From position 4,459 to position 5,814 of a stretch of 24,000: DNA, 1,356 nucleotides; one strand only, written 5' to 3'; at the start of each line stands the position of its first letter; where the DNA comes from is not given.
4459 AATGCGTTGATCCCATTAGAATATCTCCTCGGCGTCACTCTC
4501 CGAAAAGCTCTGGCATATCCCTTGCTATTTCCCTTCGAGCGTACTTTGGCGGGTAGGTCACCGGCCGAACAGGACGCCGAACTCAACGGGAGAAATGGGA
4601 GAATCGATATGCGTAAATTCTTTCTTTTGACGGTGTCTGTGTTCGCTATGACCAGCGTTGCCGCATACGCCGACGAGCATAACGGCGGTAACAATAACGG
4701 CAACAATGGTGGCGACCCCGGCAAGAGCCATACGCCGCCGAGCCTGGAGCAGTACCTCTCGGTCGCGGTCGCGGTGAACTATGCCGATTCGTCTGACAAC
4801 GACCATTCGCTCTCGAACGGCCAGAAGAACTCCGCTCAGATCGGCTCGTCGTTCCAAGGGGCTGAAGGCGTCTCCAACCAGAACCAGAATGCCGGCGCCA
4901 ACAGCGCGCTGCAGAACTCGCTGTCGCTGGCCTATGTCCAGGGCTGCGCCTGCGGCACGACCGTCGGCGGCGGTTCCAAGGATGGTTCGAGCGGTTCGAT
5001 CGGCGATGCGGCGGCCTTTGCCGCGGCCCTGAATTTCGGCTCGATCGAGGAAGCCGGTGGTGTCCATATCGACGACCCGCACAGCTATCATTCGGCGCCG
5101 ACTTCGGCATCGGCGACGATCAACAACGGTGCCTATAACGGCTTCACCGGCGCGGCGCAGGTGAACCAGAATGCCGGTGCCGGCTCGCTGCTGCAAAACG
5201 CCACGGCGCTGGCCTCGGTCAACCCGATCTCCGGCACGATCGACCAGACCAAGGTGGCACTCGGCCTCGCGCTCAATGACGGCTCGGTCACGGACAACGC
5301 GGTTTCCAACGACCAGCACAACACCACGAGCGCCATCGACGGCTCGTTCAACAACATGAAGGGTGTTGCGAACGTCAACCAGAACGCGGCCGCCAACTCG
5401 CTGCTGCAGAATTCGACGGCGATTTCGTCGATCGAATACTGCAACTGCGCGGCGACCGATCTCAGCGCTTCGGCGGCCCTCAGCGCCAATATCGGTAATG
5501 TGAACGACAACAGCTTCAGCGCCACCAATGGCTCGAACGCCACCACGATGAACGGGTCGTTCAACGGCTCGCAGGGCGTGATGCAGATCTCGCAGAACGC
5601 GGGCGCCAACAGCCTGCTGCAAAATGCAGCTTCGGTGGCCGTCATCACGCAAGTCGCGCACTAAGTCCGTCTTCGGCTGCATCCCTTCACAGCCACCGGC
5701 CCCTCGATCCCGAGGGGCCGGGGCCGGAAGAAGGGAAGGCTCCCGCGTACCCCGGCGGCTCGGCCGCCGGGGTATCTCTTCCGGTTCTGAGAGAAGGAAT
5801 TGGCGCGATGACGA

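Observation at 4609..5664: Major subunit: four-fold repeat with an invariant QN-A-G-A-N-S-L-L-QN core and CxC motifs closing repeats 1 and 3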

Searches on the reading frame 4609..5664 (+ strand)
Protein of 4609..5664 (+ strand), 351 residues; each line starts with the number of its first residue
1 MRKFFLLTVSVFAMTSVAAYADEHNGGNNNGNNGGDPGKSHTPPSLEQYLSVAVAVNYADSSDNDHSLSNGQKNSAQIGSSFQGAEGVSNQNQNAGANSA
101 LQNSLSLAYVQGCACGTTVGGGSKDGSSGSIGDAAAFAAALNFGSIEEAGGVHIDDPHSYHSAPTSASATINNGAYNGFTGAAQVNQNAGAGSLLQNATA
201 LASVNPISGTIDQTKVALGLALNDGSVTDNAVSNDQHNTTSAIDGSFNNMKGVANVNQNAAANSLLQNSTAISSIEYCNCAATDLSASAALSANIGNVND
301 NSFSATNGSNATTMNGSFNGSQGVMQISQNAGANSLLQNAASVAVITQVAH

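Call 3: search_protein_families(library=pfam, proteins=[window:4609-5664:+], max_evalue=0.1)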
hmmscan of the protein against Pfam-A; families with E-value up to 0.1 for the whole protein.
window:4609-5664:+ (351 aa): 0 families

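Call 4: search_protein_families(library=ncbifam, proteins=[window:4609-5664:+], max_evalue=0.1)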
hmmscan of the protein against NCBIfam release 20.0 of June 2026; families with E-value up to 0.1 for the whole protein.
window:4609-5664:+ (351 aa): 2 families
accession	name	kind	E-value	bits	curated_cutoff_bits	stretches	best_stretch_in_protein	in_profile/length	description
NF058557.1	FblAmlydFapB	equivalog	2e-07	30.8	190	1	164-345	22-189/190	fibril amyloid subunit FapB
NF058558.2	AmldFbnFapC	equivalog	0.00014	21.7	195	0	225-346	49-168/321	amyloid-like fimbrin subunit FapC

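Call 6: find_homologous_proteins(query=window:4609-5664:+, max_evalue=0.001)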
Query window:4609-5664:+ (351 aa): 98 proteins with E <= 0.001 among 8000 candidates.
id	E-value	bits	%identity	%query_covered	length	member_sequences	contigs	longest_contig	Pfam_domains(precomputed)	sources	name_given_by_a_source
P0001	1.2e-209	713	100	100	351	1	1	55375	PF27129.1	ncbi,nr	ncbi:MAG TPA: hypothetical protein VL574_03030 [Stellaceae bacterium]|nr:hypothetical protein [Stell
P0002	8.2e-174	595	84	100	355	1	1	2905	PF27129.1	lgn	-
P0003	5.5e-72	261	45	99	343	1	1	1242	PF27129.1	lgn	-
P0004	5.4e-69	251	47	99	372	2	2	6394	PF27129.1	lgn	-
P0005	5.8e-68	248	46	99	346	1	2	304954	PF27129.1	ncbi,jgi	jgi:hypothetical protein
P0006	1.2e-63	233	47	88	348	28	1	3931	PF27129.1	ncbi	-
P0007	1.3e-63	233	47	99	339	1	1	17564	PF27129.1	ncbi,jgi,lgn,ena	-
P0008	5.0e-63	231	42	81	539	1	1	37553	PF27129.1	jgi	jgi:hypothetical protein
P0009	6.6e-63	231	40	80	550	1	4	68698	PF27129.1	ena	-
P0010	9.3e-63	231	45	99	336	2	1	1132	PF27129.1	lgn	-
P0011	3.5e-62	229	44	99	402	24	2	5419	PF27129.1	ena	-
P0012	9.5e-61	224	46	88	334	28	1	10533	PF27129.1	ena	-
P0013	1.4e-60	223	44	99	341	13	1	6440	PF27129.1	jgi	jgi:hypothetical protein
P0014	1.5e-60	223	43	99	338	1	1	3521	PF27129.1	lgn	-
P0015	3.1e-60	222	44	99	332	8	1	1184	PF27129.1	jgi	-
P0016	4.4e-60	222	44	99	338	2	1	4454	PF27129.1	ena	-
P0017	1.7e-59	220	38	84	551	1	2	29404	PF27129.1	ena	-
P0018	1.8e-59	220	45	86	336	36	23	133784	PF27129.1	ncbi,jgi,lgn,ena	jgi:hypothetical protein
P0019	1.9e-59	220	45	89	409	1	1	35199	PF27129.1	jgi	jgi:hypothetical protein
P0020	2.8e-57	213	44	99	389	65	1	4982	PF27129.1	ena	-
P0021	9.0e-57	211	44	99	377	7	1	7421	PF27129.1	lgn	-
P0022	1.3e-56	210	43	99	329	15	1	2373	PF27129.1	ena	-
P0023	1.7e-56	210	44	99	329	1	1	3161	PF27129.1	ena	-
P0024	1.8e-56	210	42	99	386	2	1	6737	PF27129.1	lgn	-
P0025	2.1e-56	210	43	99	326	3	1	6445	PF27129.1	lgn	-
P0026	2.9e-56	209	43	89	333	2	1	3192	PF27129.1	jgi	jgi:hypothetical protein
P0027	3.1e-56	209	42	99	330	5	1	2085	PF27129.1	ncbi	-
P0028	3.4e-56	209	41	99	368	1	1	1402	PF27129.1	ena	-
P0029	4.3e-56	209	44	99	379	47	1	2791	PF27129.1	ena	-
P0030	5.1e-56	208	46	86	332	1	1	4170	PF27129.1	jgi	jgi:hypothetical protein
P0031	6.8e-56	208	43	99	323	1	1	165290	PF27129.1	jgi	-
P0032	7.9e-56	208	43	99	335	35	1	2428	PF27129.1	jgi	jgi:polyisoprenoid-binding protein YceI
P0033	2.5e-55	206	43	87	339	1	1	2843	PF27129.1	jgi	jgi:hypothetical protein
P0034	8.2e-55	204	37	99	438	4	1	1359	PF27129.1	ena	-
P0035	8.9e-55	204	41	99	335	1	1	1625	PF27129.1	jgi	jgi:hypothetical protein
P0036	1.1e-54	204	43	99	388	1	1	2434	PF27129.1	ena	-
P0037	1.2e-54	204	42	99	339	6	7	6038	PF27129.1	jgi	jgi:hypothetical protein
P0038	1.3e-54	204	42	87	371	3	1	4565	PF27129.1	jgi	-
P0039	3.1e-54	203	46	87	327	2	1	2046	PF27129.1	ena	-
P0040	3.7e-54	202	43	99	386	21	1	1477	PF27129.1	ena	-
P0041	5.0e-54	202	40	78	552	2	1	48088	PF27129.1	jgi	jgi:hypothetical protein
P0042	5.1e-54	202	42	99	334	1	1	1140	PF27129.1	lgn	-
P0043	5.3e-54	202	43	99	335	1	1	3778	PF27129.1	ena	-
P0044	1.3e-53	201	41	99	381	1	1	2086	PF27129.1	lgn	-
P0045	1.4e-53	200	43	99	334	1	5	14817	PF27129.1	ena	-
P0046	2.0e-53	200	43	89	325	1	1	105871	PF27129.1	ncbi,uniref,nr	ncbi:hypothetical protein [Roseomonas sp. HF4]|uniref:hypothetical protein n=1 Tax=Roseomonas sp. HF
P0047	2.3e-53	200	43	89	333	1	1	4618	PF27129.1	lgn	-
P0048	5.2e-53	199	40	99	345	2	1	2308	PF27129.1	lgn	-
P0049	5.2e-53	199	42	99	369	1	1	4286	PF27129.1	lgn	-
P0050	1.2e-52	197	41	99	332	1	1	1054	PF27129.1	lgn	-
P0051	2.4e-52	196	41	99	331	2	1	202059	PF27129.1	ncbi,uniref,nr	ncbi:hypothetical protein J5Y09_07780 [Roseomonas sp. PWR1]|uniref:Adhesin n=1 Tax=Roseomonas nitrat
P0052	4.7e-52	195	42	99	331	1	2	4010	PF27129.1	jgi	jgi:hypothetical protein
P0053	5.7e-52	195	45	88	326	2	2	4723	PF27129.1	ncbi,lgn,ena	-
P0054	1.5e-51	194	42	99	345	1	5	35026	PF27129.1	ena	-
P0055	2.0e-51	193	41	99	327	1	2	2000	PF27129.1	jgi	jgi:hypothetical protein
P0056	2.8e-51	193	46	85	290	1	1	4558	PF27129.1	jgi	jgi:hypothetical protein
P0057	3.4e-51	193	41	99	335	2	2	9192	PF27129.1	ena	-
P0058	6.2e-51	192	39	99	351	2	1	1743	PF27129.1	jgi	jgi:hypothetical protein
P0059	7.2e-51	191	42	99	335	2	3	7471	PF27129.1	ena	-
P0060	8.4e-51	191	41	99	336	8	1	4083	PF27129.1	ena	-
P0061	8.7e-51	191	40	99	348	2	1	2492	PF27129.1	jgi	jgi:hypothetical protein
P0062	1.6e-50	190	39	99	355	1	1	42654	PF27129.1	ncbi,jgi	jgi:hypothetical protein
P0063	2.4e-50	190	42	99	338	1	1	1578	PF27129.1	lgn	-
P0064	3.7e-50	189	43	99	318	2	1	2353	PF27129.1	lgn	-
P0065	5.9e-50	188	42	99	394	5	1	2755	PF27129.1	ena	-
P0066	8.2e-50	188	44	87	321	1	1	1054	PF27129.1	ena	-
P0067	1.5e-49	187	40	99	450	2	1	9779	PF27129.1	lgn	-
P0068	1.9e-49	187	40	100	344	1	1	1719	PF27129.1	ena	-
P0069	6.4e-49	185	44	87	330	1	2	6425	PF27129.1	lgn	-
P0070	3.5e-48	183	36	99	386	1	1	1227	PF27129.1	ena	-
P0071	4.1e-48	182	40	99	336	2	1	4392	PF27129.1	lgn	-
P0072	1.5e-47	181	40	99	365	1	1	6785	PF27129.1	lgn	-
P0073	3.9e-47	179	41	89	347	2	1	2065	PF27129.1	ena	-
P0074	4.2e-47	179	41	99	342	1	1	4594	PF27129.1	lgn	-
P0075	5.4e-46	175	42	99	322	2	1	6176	PF27129.1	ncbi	-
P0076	1.4e-45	174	38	99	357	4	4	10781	PF27129.1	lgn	-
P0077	1.7e-44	171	40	99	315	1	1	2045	PF27129.1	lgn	-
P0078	2.5e-44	170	41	99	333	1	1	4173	PF27129.1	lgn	-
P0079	5.5e-44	169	41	99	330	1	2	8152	PF27129.1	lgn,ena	-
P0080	6.4e-44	169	39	78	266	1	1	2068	PF27129.1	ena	-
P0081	7.4e-44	168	39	99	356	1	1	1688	PF27129.1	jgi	jgi:hypothetical protein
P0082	3.6e-41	160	43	90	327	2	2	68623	PF27129.1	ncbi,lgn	-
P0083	6.8e-41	159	40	93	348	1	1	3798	PF27129.1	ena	-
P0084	9.2e-41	158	41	86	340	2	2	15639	PF27129.1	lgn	-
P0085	1.1e-40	158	40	93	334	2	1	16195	PF27129.1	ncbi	-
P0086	5.5e-40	156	51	54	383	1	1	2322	PF06325.20,PF27129.1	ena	-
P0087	4.7e-39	153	41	90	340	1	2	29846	PF27129.1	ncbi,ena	-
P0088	5.9e-38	149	40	87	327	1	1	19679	PF27129.1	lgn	-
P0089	1.2e-35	141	46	49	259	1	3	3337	PF27129.1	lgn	-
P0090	1.4e-32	131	36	99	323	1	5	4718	PF27129.1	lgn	-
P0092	7.1e-26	109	48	49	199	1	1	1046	PF27129.1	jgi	jgi:hypothetical protein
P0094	1.6e-19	88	41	47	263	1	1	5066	PF27129.1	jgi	jgi:hypothetical protein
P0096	3.3e-15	74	41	52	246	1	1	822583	PF27129.1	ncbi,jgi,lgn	jgi:hypothetical protein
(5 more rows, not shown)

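Call 17: search_solved_structures(query=A2, max_evalue=10, show_alignments=2)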
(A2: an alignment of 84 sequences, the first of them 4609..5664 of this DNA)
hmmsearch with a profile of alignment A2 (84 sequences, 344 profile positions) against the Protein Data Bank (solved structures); distinct sequences matched with E-value up to 10: 1.
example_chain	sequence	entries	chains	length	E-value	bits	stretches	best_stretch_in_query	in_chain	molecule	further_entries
9u4u_A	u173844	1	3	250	1.7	10.9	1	18-107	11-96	Functional amyloid subunit FapC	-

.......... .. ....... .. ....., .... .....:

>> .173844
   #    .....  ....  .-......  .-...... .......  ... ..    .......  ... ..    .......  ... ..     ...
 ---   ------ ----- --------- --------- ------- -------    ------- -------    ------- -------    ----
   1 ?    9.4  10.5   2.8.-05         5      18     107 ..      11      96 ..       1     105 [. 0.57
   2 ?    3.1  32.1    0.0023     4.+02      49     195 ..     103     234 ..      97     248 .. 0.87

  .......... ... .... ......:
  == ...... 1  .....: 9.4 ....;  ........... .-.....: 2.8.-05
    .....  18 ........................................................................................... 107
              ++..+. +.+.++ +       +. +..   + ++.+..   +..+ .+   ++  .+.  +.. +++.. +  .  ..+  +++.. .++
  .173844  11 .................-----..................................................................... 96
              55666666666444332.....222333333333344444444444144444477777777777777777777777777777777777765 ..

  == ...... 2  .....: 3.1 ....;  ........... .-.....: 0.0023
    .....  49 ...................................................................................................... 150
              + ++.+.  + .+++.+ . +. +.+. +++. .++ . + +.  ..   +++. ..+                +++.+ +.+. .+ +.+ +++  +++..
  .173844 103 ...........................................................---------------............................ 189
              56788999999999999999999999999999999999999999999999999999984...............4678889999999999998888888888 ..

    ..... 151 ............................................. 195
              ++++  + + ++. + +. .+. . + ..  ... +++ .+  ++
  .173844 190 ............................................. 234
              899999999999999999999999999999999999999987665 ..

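Call 22: find_encoding_contigs(protein=P0005, flank=8000, max_places=2)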
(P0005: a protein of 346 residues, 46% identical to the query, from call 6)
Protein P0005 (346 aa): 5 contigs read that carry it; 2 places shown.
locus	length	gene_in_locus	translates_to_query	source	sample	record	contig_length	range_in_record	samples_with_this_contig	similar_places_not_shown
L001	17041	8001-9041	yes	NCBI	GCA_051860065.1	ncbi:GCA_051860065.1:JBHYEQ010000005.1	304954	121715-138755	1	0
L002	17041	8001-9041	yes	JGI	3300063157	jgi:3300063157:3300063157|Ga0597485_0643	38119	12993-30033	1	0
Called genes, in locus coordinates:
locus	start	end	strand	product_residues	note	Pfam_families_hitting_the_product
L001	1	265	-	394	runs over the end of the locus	PF03738:GSP_synth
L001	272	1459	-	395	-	PF03738:GSP_synth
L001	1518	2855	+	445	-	PF07992:Pyr_redox_2 (faint), PF00890:FAD_binding_2, PF01134:GIDA (faint), PF01266:DAO, PF01946:Thi4 (faint), PF03486:HI0933_like (faint), PF12831:FAD_oxidored, PF13450:NAD_binding_8 (weak)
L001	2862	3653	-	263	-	PF00378:ECH_1, PF16113:ECH_2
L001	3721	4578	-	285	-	PF07224:Chlorophyllase (weak), PF00561:Abhydrolase_1, PF12146:Hydrolase_4, PF12697:Abhydrolase_6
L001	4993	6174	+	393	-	PF00158:Sigma54_activat, PF14532:Sigma54_activ_2, PF25601:AAA_lid_14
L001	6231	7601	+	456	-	PF13557:Phenol_MetA_deg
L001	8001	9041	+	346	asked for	PF27129:FapBC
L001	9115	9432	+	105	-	-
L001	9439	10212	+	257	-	PF13529:Peptidase_C39_2 (faint), PF03412:Peptidase_C39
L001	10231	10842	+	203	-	-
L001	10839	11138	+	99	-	-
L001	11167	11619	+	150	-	-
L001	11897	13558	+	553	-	PF05681:Fumerase, PF05683:Fumerase_C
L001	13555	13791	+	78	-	-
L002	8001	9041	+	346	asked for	PF27129:FapBC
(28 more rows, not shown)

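Call 23: find_encoding_contigs(protein=P0082, flank=8000, max_places=2)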
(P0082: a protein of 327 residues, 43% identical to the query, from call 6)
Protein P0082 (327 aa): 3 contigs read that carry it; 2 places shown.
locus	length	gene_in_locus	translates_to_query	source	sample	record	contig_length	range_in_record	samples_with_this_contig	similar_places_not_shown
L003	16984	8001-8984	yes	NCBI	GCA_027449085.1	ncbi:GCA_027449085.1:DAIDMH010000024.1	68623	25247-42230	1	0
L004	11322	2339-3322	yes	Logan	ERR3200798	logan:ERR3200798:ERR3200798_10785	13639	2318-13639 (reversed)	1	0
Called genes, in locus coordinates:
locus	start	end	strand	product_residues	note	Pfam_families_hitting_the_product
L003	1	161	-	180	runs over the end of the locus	PF05656:DUF805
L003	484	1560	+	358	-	PF00724:Oxidored_FMN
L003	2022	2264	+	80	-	PF00665:rve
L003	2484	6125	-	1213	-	PF12951:PATR (weak)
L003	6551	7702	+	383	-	PF00158:Sigma54_activat, PF14532:Sigma54_activ_2, PF07728:AAA_5 (weak), PF25601:AAA_lid_14, PF02954:HTH_8 (weak)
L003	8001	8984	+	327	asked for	PF27129:FapBC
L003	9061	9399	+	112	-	-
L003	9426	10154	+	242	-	PF03412:Peptidase_C39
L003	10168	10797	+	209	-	-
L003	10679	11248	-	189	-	-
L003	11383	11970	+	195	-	-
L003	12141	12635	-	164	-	PF07238:PilZ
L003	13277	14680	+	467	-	PF13557:Phenol_MetA_deg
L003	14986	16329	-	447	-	PF04932:Wzy_C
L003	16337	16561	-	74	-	-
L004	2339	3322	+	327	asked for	PF27129:FapBC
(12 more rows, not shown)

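Call 27: predict_structure(alignment_id=A2)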
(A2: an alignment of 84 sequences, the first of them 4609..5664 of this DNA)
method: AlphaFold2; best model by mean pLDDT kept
length: 351 residues; sequences in the alignment: 84
mean_pLDDT: 85.9   pTM: 0.82
mean pLDDT of the five models: 85.9, 84.9, 84.9, 84.6, 84.2
residues with pLDDT >= 90: 226; 70-90: 57; 50-70: 47; < 50: 21
segments of 3 or more residues with pLDDT < 50: 1-4, 13-23
pLDDT, mean of each block of 10 residues (from residue 1): 47 48 52 57 80 97 88 95 96 95 96 66 59 93 90 65 90 97 97 97 88 91 96 92 98 97 96 90 88 96 91 97 96 96 92 60
secondary structure, 60 per line:
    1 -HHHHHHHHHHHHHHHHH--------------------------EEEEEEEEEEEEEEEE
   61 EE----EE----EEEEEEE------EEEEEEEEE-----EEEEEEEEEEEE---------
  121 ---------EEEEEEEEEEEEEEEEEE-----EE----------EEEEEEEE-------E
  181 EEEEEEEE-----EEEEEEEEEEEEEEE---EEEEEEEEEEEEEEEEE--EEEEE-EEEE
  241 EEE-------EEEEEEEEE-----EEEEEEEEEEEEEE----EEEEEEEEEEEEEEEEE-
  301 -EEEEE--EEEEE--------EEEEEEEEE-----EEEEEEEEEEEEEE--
elements in order: H2-18 E45-62 E73-79 E86-94 E100-111 E130-147 E165-172 E180-188 E194-208 E212-228 E231-235 E237-243 E251-259 E265-278 E283-299 E302-306 E309-313 E322-330 E336-349

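Call 31: fold_search(model_id=the predicted structure, library=pdb)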
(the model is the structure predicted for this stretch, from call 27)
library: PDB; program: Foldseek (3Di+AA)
matches with E <= 10: 66; with E <= 0.001: 0
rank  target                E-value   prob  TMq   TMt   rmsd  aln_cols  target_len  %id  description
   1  9u4u_A                3.7e-03  0.11  0.09  0.16  21.7       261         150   10  Structure of the functional amyloid FapC from Pseudomonas sp.UK4 (released 2025-08-06)
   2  5awf_E                7.4e-02  0.03  0.08  0.08  24.7       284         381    9  Crystal structure of SufB-SufC-SufD complex from Escherichia coli (released 2015-11-11)
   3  5awf_A                1.6e-01  0.02  0.09  0.08  21.5       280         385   10  Crystal structure of SufB-SufC-SufD complex from Escherichia coli (released 2015-11-11)
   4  9a7k_B                2.4e-01  0.02  0.10  0.09  22.4       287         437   11  Integrative model of SUFB-SUFD by crosslinking MS and deep learning (released 2024-09-18)
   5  5awg_B                2.8e-01  0.02  0.07  0.07  26.6       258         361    6  Crystal structure of Hg-bound SufB-SufC-SufD complex from Escherichia coli (released 2015-11-11)
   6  8c50_A                2.8e-01  0.01  0.08  0.08  29.1       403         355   10  Pontibacter korlensis curli subunit CsgA (released 2023-06-28)
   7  5awf_B                4.0e-01  0.01  0.07  0.06  24.1       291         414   10  Crystal structure of SufB-SufC-SufD complex from Escherichia coli (released 2015-11-11)
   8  5uyt_B                9.2e-01  0.00  0.06  0.06  30.6       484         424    7  Crystal structure of ice binding protein from an Antarctic bacterium Flavobacteriaceae (released 2017-10-25)
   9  1vh4_A                1.1e+00  0.01  0.08  0.07  23.4       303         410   10  Crystal structure of a stabilizer of iron transporter (released 2003-12-30)
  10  5uyt_A                1.5e+00  0.00  0.06  0.06  30.7       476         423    8  Crystal structure of ice binding protein from an Antarctic bacterium Flavobacteriaceae (released 2017-10-25)
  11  2zu0_A                1.5e+00  0.01  0.07  0.07  25.4       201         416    8  Crystal structure of SufC-SufD complex involved in the iron-sulfur cluster biosynthesis (released 2009-03-10)
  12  6n2b_A                1.6e+00  0.00  0.07  0.07  24.8       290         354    8  The Crystal Structure of Caldicellulosiruptor kristjanssonii Tapirin C-terminal domain (released 2018-12-19)
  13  5awg_E                1.7e+00  0.01  0.09  0.09  23.6       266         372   11  Crystal structure of Hg-bound SufB-SufC-SufD complex from Escherichia coli (released 2015-11-11)
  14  4wa0                  1.8e+00  0.00  0.07  0.07  21.8       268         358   10  The structure of a possible adhesin C-terminal domain from Caldicellulosiruptor kronotskyensis (released 2015-03-04)
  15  4opw_B                2.0e+00  0.01  0.07  0.08  22.8       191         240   15  Crystal structure of a putative adhesin (PARMER_02777) from Parabacteroides merdae ATCC 43184 at 1.75 A resolution (released 2014-04-02)
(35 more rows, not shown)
